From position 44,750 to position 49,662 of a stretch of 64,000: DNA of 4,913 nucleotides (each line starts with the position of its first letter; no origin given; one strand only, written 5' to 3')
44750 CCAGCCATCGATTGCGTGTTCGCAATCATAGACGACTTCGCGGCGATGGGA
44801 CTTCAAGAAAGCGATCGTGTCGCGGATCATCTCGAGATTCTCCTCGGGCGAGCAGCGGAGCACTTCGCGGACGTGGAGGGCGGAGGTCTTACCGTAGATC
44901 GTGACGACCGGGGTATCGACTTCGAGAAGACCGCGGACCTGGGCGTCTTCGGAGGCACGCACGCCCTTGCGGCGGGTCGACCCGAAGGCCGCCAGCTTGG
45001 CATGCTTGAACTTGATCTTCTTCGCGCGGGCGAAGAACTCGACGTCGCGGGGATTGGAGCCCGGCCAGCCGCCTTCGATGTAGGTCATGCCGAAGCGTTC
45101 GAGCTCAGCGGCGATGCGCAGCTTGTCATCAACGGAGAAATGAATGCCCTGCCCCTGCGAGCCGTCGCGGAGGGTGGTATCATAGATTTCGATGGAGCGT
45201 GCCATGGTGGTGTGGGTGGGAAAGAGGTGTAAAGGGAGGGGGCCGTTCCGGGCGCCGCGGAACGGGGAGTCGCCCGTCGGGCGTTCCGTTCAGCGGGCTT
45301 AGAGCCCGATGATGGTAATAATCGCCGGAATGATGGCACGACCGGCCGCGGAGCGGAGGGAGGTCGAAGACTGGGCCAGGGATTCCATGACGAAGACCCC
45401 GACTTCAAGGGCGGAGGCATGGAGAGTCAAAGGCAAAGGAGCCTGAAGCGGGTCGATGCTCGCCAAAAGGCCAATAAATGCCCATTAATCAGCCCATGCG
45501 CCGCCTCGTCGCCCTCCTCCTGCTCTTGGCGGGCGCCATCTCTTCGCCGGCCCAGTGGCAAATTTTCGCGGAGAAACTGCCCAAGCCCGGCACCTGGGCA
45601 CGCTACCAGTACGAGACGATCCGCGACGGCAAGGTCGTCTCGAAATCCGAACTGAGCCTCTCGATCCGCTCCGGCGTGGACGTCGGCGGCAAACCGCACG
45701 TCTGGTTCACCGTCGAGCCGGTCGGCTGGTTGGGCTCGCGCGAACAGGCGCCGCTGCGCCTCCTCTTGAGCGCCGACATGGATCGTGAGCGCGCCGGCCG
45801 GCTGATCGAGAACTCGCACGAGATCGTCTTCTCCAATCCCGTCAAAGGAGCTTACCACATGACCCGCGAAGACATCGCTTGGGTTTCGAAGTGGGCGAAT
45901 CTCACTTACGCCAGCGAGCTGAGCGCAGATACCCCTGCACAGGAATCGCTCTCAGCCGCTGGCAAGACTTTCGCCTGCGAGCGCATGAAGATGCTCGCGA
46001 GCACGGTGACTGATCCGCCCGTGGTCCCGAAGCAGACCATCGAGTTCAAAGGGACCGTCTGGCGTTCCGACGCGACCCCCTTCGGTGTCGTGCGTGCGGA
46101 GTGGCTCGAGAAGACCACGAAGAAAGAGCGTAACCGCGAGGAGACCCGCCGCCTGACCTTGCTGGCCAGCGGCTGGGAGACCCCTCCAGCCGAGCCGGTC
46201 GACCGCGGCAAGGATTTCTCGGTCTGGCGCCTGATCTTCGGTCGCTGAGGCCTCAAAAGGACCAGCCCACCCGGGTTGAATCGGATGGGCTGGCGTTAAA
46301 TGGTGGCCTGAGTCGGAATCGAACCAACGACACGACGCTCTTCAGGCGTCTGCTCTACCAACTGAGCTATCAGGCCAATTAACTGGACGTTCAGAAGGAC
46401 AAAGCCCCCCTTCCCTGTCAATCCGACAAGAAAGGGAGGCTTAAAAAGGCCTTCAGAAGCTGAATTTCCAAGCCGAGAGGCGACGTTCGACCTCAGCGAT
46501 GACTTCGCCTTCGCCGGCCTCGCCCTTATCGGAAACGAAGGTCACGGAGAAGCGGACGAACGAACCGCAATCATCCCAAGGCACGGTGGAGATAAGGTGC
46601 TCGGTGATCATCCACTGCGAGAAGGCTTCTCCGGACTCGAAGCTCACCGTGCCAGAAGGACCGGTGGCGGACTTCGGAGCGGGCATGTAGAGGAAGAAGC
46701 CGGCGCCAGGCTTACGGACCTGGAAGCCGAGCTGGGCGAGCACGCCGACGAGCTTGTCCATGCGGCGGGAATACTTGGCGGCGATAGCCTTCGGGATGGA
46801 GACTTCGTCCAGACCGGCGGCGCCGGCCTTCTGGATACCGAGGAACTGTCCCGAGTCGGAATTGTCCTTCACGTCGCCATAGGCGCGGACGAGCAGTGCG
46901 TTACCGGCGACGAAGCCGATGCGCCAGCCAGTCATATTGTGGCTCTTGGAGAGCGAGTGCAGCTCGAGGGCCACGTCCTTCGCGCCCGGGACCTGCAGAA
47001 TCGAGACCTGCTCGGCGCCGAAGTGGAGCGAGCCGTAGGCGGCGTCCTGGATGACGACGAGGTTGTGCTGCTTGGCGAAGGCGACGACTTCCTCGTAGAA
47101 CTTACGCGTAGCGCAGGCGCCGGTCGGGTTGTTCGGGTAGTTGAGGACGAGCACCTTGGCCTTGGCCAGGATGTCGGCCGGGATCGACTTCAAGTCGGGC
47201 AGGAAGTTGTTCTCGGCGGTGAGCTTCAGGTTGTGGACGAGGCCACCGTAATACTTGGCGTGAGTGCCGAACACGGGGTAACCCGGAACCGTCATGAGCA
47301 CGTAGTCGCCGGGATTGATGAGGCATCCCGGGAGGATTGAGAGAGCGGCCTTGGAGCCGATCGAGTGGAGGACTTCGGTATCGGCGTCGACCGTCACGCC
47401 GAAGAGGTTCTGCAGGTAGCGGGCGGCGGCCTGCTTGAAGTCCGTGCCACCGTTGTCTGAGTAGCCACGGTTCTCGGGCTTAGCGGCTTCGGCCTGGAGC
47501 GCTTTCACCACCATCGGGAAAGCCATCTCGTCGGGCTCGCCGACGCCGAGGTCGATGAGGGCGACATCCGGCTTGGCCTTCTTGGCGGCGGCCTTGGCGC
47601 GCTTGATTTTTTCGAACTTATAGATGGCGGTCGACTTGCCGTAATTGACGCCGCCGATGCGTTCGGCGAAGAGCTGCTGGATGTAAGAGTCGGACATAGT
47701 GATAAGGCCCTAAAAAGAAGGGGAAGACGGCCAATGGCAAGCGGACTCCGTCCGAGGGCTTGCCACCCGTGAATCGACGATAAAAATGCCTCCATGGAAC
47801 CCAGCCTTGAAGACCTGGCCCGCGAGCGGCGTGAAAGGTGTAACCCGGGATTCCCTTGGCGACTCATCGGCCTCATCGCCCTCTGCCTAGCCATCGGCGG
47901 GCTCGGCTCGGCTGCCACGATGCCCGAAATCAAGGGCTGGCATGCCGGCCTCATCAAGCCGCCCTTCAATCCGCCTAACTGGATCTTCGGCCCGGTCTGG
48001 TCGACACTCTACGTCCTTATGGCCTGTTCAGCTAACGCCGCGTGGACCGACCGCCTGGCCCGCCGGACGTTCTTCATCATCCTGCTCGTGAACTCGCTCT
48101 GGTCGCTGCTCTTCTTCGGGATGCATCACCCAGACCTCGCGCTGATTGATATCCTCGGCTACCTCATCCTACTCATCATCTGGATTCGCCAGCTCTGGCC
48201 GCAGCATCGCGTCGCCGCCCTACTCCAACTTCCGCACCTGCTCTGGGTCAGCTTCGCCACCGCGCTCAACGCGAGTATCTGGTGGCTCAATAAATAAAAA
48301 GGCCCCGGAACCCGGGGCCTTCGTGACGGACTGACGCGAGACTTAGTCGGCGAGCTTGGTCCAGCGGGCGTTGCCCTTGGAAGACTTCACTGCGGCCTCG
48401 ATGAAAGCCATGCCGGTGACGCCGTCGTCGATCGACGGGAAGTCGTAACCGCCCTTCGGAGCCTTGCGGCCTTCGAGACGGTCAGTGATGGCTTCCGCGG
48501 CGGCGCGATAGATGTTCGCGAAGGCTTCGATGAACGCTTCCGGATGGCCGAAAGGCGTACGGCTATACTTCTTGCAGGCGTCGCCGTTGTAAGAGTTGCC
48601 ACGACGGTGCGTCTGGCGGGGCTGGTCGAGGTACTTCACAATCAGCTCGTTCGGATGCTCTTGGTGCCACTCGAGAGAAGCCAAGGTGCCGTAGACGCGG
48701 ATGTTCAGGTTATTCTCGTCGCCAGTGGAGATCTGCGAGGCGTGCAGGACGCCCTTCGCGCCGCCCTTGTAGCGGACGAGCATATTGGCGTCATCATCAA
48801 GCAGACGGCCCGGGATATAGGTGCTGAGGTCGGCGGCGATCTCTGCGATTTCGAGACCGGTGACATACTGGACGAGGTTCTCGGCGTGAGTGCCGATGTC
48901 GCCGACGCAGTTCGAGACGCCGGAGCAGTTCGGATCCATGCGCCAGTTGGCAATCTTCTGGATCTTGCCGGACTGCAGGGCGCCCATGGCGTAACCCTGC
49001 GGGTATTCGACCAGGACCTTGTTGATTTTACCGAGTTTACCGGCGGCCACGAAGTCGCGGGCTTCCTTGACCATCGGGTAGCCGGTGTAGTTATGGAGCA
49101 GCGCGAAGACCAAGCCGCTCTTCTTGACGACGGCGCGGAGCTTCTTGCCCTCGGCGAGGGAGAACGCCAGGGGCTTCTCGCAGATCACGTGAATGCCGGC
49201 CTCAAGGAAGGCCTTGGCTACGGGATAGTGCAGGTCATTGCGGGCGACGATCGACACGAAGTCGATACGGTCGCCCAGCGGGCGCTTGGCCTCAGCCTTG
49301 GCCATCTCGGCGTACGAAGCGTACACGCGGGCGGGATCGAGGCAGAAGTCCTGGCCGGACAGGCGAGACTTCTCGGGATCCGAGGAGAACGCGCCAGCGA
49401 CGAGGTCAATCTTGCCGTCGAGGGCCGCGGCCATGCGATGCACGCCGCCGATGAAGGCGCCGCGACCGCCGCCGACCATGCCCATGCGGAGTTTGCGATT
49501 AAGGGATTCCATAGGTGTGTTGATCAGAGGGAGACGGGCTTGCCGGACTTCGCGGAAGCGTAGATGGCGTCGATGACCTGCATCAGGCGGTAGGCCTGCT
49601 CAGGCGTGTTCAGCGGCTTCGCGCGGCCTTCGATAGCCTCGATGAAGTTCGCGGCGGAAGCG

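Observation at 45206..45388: Unannotated Ile-rich leader peptide and mutually exclusive hairpins upstream of citramalate synthase (candidate isoleucine attenuator)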

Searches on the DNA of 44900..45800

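Call 3: search_rna_families(source=window, start=44900, end=45800, threshold=evalue, max_evalue=10, show_alignments=3)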
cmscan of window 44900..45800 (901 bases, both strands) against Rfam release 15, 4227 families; matches with E-value up to 10: 1.
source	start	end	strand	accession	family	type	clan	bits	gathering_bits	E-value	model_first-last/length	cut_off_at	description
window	45705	45784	+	RF02791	CcsR1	Gene; sRNA;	-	14.5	65.3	1.4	1-83/83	no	Conserved CCUCCUCCC motif stress-induced RNA 1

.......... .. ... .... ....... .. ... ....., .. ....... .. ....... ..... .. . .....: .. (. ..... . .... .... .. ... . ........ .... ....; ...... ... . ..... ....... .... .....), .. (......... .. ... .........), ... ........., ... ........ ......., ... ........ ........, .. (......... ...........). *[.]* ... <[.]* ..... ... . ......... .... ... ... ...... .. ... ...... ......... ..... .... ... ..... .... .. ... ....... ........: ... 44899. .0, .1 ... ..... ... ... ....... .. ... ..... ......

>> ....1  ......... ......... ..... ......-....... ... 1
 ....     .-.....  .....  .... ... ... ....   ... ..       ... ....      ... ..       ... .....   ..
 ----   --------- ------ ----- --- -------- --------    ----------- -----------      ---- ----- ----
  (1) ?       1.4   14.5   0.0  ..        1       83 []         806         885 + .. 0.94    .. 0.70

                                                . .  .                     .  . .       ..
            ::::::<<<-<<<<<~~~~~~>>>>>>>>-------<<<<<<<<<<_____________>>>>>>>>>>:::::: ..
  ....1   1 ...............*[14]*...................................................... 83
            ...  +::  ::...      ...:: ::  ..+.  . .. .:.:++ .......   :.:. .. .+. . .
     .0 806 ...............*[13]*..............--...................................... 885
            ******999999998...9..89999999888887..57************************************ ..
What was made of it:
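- On Rfam leader, riboswitch and T-box families (Thr/Leu/His/Trp leaders, ilvB-OMG, T-box and others): cmscan of 44900..45800 at E <= 10 gave a single hit, a chance-level CcsR1 match outside the leader (call 3).
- Closest known: Classical leader-peptide transcription attenuators of amino-acid operons in Proteobacteria. Different: No Rfam leader family matches the region (call 3).
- Closest known: uORF-type ilvB leaders: the ilvB-II motif of Corynebacterium and the ilvB-OMG and ilvB. Different: There is no sequence or structure similarity: no cmscan hit at E <= 10 (call 3).
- Closest known: T-box riboswitches on branched-chain amino-acid genes. Different: No T-box hit was found (call 3).
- Tried and rejected: Rfam scan at E <= 10 over 44900..45800: nothing relevant (call 3).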

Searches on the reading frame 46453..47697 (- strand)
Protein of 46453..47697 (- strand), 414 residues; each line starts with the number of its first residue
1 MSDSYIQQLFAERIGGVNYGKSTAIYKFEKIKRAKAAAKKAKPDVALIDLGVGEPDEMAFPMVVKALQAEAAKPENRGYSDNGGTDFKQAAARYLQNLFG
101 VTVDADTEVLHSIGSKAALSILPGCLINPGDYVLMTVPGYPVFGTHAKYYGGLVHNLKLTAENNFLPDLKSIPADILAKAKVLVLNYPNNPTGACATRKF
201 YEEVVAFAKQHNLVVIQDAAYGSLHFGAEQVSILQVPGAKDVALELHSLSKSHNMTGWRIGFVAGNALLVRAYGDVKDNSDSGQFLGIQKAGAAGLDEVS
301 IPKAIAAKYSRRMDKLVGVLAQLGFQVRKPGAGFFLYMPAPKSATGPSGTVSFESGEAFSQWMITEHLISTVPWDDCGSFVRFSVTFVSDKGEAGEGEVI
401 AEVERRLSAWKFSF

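Call 5: search_protein_families(library=ncbifam, proteins=[window:46453-47697:-])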
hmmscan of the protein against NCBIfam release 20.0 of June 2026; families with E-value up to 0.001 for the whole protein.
window:46453-47697:- (414 aa): 70 families (the best 25 are shown)
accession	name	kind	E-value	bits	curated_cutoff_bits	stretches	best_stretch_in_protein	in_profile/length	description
NF004937.0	PRK06290.1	equivalog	6e-192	637.8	585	1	3-414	2-410/410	LL-diaminopimelate aminotransferase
TIGR03540.1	DapC_direct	equivalog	1.8e-102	343.1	593.25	1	26-345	12-332/383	LL-diaminopimelate aminotransferase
NF006756.0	PRK09276.1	subfamily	2.1e-102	343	507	1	24-345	12-334/387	LL-diaminopimelate aminotransferase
NF005977.0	PRK08068.1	subfamily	4.7e-86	289.5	494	1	38-345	25-335/391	transaminase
NF005815.0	PRK07681.1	equivalog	1.7e-81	274.3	545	1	38-345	25-334/399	LL-diaminopimelate aminotransferase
NF004611.0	PRK05942.1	equivalog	3.2e-78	263.4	628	1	25-344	17-337/394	aspartate aminotransferase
NF005613.0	PRK07366.1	equivalog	4.9e-75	253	486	1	28-346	15-335/391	LL-diaminopimelate aminotransferase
NF006604.0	PRK09148.1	equivalog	4.5e-72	243.3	648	1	25-345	13-334/406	LL-diaminopimelate aminotransferase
NF006033.0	PRK08175.1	equivalog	6.9e-68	229.5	647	1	26-343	19-337/407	alanine transaminase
NF006387.0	PRK08636.1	equivalog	3e-63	214.2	675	1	25-345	15-343/403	LL-diaminopimelate aminotransferase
NF041364.1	GntC_guanitoxin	equivalog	1.1e-60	205.5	415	1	48-343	1-302/356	guanitoxin biosynthesis PLP-dependent (S)-gamma-hydroxy-L-arginine cyclodehydratase GntC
TIGR03537.1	DapC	equivalog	6.2e-57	193.1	453.6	1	47-346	2-301/350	succinyldiaminopimelate transaminase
NF041091.1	asp_aminotase_Arch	equivalog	1.7e-45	155.5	550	1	35-386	17-358/376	aspartate aminotransferase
TIGR03538.1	DapC_gpp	equivalog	7.3e-41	140.3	474.6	1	25-342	10-335/395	succinyldiaminopimelate transaminase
NF005817.0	PRK07683.1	equivalog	2.8e-40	138.2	575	1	46-338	29-321/387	aminotransferase A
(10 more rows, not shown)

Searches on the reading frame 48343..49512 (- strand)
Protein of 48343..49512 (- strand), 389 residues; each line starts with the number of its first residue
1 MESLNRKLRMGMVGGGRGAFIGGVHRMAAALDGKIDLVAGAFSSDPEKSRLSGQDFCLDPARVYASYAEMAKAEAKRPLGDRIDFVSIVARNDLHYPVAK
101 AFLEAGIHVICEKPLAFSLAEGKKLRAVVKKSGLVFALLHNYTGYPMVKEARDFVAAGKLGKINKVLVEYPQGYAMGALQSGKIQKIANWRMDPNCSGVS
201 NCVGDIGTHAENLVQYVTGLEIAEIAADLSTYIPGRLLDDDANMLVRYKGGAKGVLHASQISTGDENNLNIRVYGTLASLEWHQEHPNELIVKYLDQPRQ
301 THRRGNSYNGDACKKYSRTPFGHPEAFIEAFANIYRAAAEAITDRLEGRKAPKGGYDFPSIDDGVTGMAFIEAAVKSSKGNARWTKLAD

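Call 41: search_protein_families(library=pfam, max_evalue=1e-10, proteins=[window:48343-49512:-])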
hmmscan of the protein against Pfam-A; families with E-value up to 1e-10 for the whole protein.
window:48343-49512:- (389 aa): 3 families
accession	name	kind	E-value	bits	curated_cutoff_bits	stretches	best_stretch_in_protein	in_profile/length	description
PF22725.1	GFO_IDH_MocA_C3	-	1.4e-21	77.2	27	1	149-281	2-124/124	GFO/IDH/MocA C-terminal domain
PF01408.29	GFO_IDH_MocA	-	8.1e-19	68.9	24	1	8-137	1-117/120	Oxidoreductase family, NAD-binding Rossmann fold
PF02894.22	GFO_IDH_MocA_C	-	1.5e-15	58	22.9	1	155-384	4-215/218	Oxidoreductase family, C-terminal alpha/beta domain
